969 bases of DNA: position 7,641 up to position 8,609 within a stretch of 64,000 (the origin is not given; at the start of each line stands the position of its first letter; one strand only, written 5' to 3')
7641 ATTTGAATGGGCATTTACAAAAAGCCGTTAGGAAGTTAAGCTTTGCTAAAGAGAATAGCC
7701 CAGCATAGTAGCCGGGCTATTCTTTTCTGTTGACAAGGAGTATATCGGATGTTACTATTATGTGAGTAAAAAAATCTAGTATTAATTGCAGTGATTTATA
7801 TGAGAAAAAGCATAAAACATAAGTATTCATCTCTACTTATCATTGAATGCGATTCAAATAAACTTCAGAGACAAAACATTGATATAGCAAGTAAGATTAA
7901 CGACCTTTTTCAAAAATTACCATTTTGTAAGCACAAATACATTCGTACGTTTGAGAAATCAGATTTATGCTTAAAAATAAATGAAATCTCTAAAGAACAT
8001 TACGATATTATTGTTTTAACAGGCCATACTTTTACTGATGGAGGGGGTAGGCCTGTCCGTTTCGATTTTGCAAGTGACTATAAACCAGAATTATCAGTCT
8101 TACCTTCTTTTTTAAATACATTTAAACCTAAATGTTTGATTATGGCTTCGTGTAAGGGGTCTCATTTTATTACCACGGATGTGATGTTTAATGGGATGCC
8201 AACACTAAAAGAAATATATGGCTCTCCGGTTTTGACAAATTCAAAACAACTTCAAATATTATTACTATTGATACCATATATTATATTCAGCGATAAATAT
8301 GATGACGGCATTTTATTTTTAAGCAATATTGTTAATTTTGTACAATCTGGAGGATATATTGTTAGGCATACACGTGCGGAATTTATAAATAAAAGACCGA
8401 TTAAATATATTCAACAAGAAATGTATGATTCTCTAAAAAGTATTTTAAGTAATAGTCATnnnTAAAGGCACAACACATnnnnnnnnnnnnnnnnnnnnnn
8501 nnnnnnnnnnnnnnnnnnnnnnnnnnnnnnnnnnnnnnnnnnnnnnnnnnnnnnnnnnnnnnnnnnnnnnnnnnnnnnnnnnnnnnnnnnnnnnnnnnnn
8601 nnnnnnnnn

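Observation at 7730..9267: Caspase-like protease gene followed by a minimal class III nucleotidyl cyclase: possible cyclic-nucleotide signalling defence module with a non-canonical effector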

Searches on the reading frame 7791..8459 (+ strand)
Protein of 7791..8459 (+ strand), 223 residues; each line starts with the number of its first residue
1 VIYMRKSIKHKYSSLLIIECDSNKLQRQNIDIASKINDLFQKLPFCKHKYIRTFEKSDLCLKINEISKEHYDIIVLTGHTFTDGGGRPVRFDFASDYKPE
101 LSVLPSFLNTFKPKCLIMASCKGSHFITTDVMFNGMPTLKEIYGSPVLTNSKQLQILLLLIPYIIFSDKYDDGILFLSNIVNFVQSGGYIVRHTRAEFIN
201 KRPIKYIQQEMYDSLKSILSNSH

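Call 3: search_protein_families(library=pfam, proteins=[window:7791-8459:+], max_evalue=1)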
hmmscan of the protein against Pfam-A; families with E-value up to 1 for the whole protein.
window:7791-8459:+ (223 aa): 0 families

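Call 4: search_protein_families(library=padloc, proteins=[window:7791-8459:+], max_evalue=1)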
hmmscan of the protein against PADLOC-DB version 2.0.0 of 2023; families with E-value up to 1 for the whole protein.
window:7791-8459:+ (223 aa): 0 families

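Call 8: find_homologous_proteins(query=window:7800-8459:+, max_evalue=0.01)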
Query window:7800-8459:+ (220 aa): 1 proteins with E <= 0.01 among 184 candidates.
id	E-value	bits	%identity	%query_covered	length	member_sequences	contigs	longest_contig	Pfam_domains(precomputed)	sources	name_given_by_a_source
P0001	6.5e-143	492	100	100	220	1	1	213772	-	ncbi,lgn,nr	ncbi:hypothetical protein HZA73_09625 [candidate division TA06 bacterium]|nr:hypothetical protein [c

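Call 19: search_protein_representatives(protein=window:7800-8459:+)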
Query: 220 residues. Proteins with E-value up to 0.001 (for the whole library): 140; up to 1e-10: 53; up to 1e-30: 3. The best 140 are listed.
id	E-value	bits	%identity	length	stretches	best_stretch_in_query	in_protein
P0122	6.8e-62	225.5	47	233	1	5-214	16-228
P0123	8.8e-38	146.7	38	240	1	3-216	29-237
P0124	2.1e-31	125.8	67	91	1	129-214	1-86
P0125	5.6e-29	117.9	36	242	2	8-163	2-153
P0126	4.0e-27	111.9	31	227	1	2-216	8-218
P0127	6.2e-27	111.2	43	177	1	8-159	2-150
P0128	6.7e-27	111.1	33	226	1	11-210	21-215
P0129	1.5e-25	106.7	35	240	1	3-196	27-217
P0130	3.5e-21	92.4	31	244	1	7-205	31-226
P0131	2.5e-20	89.6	32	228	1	7-196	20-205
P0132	2.7e-20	89.5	31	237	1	10-200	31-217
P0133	4.2e-20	88.9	47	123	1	6-109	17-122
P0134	1.6e-19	87.0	30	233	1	10-203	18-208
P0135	1.6e-19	87.0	30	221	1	11-208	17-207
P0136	1.6e-19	87.0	31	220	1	4-202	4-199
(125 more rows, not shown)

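Call 24: find_encoding_contigs(protein=P0122, flank=5000, max_places=4)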
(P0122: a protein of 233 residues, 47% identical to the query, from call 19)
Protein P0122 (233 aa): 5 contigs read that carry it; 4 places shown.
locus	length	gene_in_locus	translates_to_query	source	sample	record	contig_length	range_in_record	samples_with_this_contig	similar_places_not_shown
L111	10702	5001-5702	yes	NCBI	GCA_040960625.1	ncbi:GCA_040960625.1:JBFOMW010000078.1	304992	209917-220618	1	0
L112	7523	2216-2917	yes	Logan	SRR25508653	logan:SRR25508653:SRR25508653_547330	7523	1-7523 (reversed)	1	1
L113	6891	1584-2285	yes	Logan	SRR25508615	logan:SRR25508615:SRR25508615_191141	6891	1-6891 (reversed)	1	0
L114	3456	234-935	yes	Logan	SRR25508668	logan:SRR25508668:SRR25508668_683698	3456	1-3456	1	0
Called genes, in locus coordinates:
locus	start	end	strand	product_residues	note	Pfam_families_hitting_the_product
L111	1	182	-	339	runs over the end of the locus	PF02073:Peptidase_M29 (faint), PF26233:NicX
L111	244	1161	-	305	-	PF02881:SRP54_N, PF13604:AAA_30 (weak), PF00448:SRP54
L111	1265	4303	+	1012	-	PF04313:HSDR_N (weak), PF02384:N6_Mtase, PF20473:MmeI_Mtase, PF07669:Eco57I, PF12950:TaqI_C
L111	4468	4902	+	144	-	-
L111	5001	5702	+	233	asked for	-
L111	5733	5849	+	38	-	-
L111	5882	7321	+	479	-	-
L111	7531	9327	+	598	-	PF20469:OLD-like_TOPRIM (weak)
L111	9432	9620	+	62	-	PF18765:Polbeta, PF01909:NTP_transf_2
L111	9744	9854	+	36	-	-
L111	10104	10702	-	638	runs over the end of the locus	PF00012:HSP70, PF06723:MreB_Mbl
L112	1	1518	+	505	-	?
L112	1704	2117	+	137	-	-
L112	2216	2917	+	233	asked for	-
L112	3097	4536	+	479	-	-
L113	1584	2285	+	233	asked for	-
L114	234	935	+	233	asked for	-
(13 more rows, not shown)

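Call 25: search_protein_families(library=ncbifam, proteins=[window:7800-8459:+, P0122, P0123, P0126], max_evalue=1)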
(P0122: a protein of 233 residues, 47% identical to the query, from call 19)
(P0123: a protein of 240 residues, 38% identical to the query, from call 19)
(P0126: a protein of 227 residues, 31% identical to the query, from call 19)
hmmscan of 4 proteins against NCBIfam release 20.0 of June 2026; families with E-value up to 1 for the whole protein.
window:7800-8459:+ (220 aa): 1 family
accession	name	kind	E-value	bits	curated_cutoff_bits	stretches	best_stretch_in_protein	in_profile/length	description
NF040745.1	accessory_GlmL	equivalog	0.19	10.5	475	0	59-86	110-135/459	methylaspartate mutase accessory protein GlmL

P0122 (233 aa): 0 families

P0123 (240 aa): 0 families

P0126 (227 aa): 0 families

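Call 27: find_encoding_contigs(protein=P0123, flank=5000, max_places=3)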
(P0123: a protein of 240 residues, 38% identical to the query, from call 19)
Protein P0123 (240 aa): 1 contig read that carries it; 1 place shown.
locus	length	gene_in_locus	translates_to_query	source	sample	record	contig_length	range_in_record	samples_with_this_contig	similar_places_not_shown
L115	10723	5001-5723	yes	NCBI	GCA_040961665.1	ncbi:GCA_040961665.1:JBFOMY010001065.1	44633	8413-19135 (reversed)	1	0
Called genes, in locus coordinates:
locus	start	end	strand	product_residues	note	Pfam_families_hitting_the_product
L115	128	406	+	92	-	PF04014:MazE_antitoxin (weak)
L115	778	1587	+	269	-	PF18928:DUF5677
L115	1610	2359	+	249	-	-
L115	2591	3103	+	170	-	-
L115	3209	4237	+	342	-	-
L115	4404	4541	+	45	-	-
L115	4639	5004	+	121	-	-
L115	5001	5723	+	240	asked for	-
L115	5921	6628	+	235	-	-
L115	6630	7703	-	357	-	-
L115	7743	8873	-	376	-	-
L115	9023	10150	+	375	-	PF13433:Peripla_BP_5, PF13458:Peripla_BP_6, PF01094:ANF_receptor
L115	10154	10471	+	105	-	-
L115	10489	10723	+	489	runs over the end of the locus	PF02310:B12-binding, PF04055:Radical_SAM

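Call 28: find_encoding_contigs(protein=P0126, flank=5000, max_places=3)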
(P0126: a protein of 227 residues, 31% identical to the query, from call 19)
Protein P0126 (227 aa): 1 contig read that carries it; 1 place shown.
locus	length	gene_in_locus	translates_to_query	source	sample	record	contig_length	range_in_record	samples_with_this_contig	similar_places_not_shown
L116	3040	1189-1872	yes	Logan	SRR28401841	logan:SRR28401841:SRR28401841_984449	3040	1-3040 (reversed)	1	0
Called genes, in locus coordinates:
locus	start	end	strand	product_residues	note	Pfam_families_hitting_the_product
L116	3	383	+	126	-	?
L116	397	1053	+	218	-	-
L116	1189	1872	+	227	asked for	-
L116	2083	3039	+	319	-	?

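Call 38: predict_structure(alignment_id=A2)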
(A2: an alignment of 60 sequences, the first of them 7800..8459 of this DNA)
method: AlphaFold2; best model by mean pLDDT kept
length: 220 residues; sequences in the alignment: 60
mean_pLDDT: 93.6   pTM: 0.90
mean pLDDT of the five models: 93.6, 93.5, 93.3, 92.5, 92.4
residues with pLDDT >= 90: 176; 70-90: 41; 50-70: 3; < 50: 0
segments of 3 or more residues with pLDDT < 50: none
pLDDT, mean of each block of 10 residues (from residue 1): 82 98 96 97 96 96 97 97 94 97 97 97 97 98 92 95 91 91 92 94 86 82
secondary structure, 60 per line:
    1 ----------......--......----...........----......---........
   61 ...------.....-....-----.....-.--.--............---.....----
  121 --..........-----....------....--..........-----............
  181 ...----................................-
elements in order: E11-16 H19-24 H29-39 E44-49 H53-63 E70-74 E76-79 E85-89 H98-108 E112-116 H123-132 E138-141 H148-151 H154-163 H169-183 E188-191 H192-219

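Call 43: find_homologous_proteins(query=A2, max_evalue=0.001)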
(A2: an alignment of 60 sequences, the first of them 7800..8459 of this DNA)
Query A2 (60 sequences) (220 aa, profile of the alignment): 21 proteins with E <= 0.001 among 8000 candidates.
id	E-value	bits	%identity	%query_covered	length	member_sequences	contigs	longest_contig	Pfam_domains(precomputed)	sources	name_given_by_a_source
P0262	9.8e-75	268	30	96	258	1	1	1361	-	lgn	-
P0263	1.1e-73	265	27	86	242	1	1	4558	-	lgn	-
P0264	3.5e-73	263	31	86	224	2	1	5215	-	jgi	jgi:hypothetical protein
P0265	1.5e-69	252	24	84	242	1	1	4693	-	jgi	jgi:hypothetical protein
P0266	3.1e-69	250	32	90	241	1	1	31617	-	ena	-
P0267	1.2e-67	245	30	85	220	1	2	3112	-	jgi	jgi:hypothetical protein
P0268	1.1e-63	232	24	94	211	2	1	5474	-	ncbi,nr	ncbi:MAG: hypothetical protein HY725_19410 [Candidatus Rokubacteria bacterium]|nr:hypothetical prote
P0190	3.8e-58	214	24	83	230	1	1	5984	-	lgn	-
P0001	1.3e-55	206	100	100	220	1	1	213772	-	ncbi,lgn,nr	ncbi:hypothetical protein HZA73_09625 [candidate division TA06 bacterium]|nr:hypothetical protein [c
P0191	1.7e-54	202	21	81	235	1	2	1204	-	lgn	-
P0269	2.3e-54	202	23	79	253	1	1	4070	-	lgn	-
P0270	1.1e-53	200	24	79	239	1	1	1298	-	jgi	-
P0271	1.4e-53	199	21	69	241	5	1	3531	-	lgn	-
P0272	1.4e-52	196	21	73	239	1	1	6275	-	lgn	-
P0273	1.5e-52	196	22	85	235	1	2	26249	-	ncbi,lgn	-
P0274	6.0e-52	194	22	79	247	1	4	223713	-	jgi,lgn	jgi:hypothetical protein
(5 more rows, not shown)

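Call 44: find_encoding_contigs(protein=P0266, flank=5000, max_places=2)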
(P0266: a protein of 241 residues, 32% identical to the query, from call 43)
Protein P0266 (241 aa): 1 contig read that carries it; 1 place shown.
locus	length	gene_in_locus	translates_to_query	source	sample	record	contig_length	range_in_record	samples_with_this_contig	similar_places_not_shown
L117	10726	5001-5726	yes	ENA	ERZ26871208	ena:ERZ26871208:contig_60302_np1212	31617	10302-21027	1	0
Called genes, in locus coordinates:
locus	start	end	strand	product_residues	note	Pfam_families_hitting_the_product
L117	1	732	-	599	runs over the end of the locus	-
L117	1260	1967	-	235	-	PF00665:rve, PF13683:rve_3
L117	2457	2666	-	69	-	-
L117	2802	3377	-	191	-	PF06114:Peptidase_M78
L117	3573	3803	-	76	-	-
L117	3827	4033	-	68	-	-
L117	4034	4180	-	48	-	-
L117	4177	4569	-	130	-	-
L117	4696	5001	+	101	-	PF13031:DUF3892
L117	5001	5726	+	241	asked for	-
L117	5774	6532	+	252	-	-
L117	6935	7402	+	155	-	-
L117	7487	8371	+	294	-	-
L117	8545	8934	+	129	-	-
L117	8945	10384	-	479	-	PF20042:DUF6444, PF03050:DDE_Tnp_IS66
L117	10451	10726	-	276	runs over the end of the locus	-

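Call 45: find_encoding_contigs(protein=P0273, flank=5000, max_places=2)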
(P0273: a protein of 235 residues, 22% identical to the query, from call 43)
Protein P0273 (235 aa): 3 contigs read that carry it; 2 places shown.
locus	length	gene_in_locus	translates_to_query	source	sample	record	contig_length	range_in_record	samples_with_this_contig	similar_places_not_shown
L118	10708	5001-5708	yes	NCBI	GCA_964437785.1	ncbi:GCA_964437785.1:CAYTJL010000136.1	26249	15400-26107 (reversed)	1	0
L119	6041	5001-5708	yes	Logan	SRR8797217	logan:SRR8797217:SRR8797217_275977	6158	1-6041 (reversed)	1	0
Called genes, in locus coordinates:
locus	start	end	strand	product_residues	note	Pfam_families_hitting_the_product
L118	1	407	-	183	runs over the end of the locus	?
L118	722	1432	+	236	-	PF08878:HamA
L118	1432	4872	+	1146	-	PF00270:DEAD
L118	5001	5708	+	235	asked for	-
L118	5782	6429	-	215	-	-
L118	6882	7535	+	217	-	PF14512:TM1586_NiRdase (faint), PF00881:Nitroreductase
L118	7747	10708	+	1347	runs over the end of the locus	-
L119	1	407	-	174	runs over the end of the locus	?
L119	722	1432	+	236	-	PF08878:HamA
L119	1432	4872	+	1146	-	PF00270:DEAD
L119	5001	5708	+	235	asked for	-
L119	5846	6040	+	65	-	?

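Call 46: find_encoding_contigs(protein=P0274, flank=5000, max_places=2)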
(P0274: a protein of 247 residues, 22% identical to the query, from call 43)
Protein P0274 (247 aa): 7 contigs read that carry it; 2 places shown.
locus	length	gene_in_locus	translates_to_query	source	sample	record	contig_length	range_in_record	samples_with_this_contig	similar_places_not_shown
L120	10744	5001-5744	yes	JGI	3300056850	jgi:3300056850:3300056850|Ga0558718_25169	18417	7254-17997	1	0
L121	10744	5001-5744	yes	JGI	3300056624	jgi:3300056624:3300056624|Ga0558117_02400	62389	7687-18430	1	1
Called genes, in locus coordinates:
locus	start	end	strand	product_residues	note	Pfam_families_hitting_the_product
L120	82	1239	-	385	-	PF01381:HTH_3, PF13560:HTH_31 (weak), PF06114:Peptidase_M78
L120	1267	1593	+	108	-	-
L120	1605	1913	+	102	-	PF08980:DUF1883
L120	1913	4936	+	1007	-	PF00656:Peptidase_C14, PF00270:DEAD, PF00271:Helicase_C (faint)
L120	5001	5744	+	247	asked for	-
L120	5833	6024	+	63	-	-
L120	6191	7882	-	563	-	-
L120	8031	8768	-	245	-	-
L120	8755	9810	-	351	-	PF00027:cNMP_binding, PF10137:CAP12-PCTIR_TIR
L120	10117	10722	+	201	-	-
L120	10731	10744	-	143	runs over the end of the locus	?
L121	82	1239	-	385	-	PF01381:HTH_3, PF13560:HTH_31 (weak), PF06114:Peptidase_M78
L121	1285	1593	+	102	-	-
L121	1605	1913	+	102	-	PF08980:DUF1883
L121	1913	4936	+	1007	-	PF00656:Peptidase_C14, PF00270:DEAD, PF00271:Helicase_C (faint)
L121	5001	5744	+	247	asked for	-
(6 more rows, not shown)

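Call 71: fold_search(model_id=the predicted structure, library=pdb)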
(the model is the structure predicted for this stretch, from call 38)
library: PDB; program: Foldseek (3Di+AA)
matches with E <= 10: 1447; with E <= 0.001: 16
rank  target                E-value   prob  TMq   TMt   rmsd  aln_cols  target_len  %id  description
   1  8tl0_C                3.3e-06  1.00  0.58  0.30   4.5       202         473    9  Structure of activated SAVED-CHAT filament (released 2024-03-06)
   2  8tl0_A                1.7e-05  1.00  0.56  0.29   4.7       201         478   10  Structure of activated SAVED-CHAT filament (released 2024-03-06)
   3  8tl0_B                2.9e-05  1.00  0.54  0.28   5.0       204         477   10  Structure of activated SAVED-CHAT filament (released 2024-03-06)
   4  8tl0_D                8.9e-05  1.00  0.50  0.26   5.0       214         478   10  Structure of activated SAVED-CHAT filament (released 2024-03-06)
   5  8d9h_E                1.7e-04  1.00  0.48  0.19   7.2       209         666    9  gRAMP-TPR-CHAT match PFS target RNA(Craspase) (released 2023-06-14)
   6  3s8e_B                1.8e-04  1.00  0.48  0.49   6.4       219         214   15  Phosphorylation regulates assembly of the caspase-6 substrate-binding groove (released 2012-04-11)
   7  8d9f_A                2.3e-04  1.00  0.42  0.16   7.2       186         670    9  gRAMP-TPR-CHAT (Craspase) (released 2023-06-14)
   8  3s8e_A                2.8e-04  1.00  0.48  0.48   6.4       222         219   14  Phosphorylation regulates assembly of the caspase-6 substrate-binding groove (released 2012-04-11)
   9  3s8e_H                3.0e-04  1.00  0.48  0.48   6.5       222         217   14  Phosphorylation regulates assembly of the caspase-6 substrate-binding groove (released 2012-04-11)
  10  8f78_D                4.1e-04  1.00  0.48  0.44   6.8       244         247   14  Compound 1 bound to procaspase-6 (released 2023-12-13)
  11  3v6m_J                6.4e-04  1.00  0.49  0.52   6.3       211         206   15  Inhibition of caspase-6 activity by single mutation outside the active site (released 2012-03-28)
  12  3s8e_D                6.4e-04  1.00  0.48  0.48   5.9       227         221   16  Phosphorylation regulates assembly of the caspase-6 substrate-binding groove (released 2012-04-11)
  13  4ejf_A                6.4e-04  1.00  0.43  0.40   7.9       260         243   14  Allosteric peptides that bind to a caspase zymogen and mediate caspase tetramerization (released 2012-06-20)
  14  3nr2_A                8.2e-04  1.00  0.50  0.47   6.9       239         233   15  Crystal structure of Caspase-6 zymogen (released 2010-10-27)
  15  5d4v_B                8.2e-04  0.82  0.29  0.26  16.4       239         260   15  HcgC with SAH and a guanylylpyridinol (GP) derivative (released 2016-07-20)
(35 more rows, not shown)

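Call 72: find_encoding_contigs(protein=P0125, flank=4000, max_places=2)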
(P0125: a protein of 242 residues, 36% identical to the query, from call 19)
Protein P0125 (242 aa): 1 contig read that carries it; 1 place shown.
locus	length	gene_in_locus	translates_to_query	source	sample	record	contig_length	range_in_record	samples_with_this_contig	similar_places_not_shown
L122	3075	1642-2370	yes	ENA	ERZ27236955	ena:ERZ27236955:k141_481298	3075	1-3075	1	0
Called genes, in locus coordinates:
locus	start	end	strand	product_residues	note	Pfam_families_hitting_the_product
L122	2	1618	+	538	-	?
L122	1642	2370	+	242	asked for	-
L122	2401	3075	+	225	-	?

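Call 73: find_encoding_contigs(protein=P0129, flank=4000, max_places=2)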
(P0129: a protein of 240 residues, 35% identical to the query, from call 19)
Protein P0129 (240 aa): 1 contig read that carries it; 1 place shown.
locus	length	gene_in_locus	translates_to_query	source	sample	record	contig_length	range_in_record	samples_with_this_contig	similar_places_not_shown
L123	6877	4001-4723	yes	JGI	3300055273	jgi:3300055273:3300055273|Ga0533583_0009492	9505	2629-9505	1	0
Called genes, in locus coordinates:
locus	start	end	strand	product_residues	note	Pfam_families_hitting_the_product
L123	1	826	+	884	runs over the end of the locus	PF02129:Peptidase_S15 (faint), PF00326:Peptidase_S9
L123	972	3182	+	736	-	-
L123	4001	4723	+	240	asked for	-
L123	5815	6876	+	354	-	?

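Call 74: find_encoding_contigs(protein=P0128, flank=4000, max_places=2)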
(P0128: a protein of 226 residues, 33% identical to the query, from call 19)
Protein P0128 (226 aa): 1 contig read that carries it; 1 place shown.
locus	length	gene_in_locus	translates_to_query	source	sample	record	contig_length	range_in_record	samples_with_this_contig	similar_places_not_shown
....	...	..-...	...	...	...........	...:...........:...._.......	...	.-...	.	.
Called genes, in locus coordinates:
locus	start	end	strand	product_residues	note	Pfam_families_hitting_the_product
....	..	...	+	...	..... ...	-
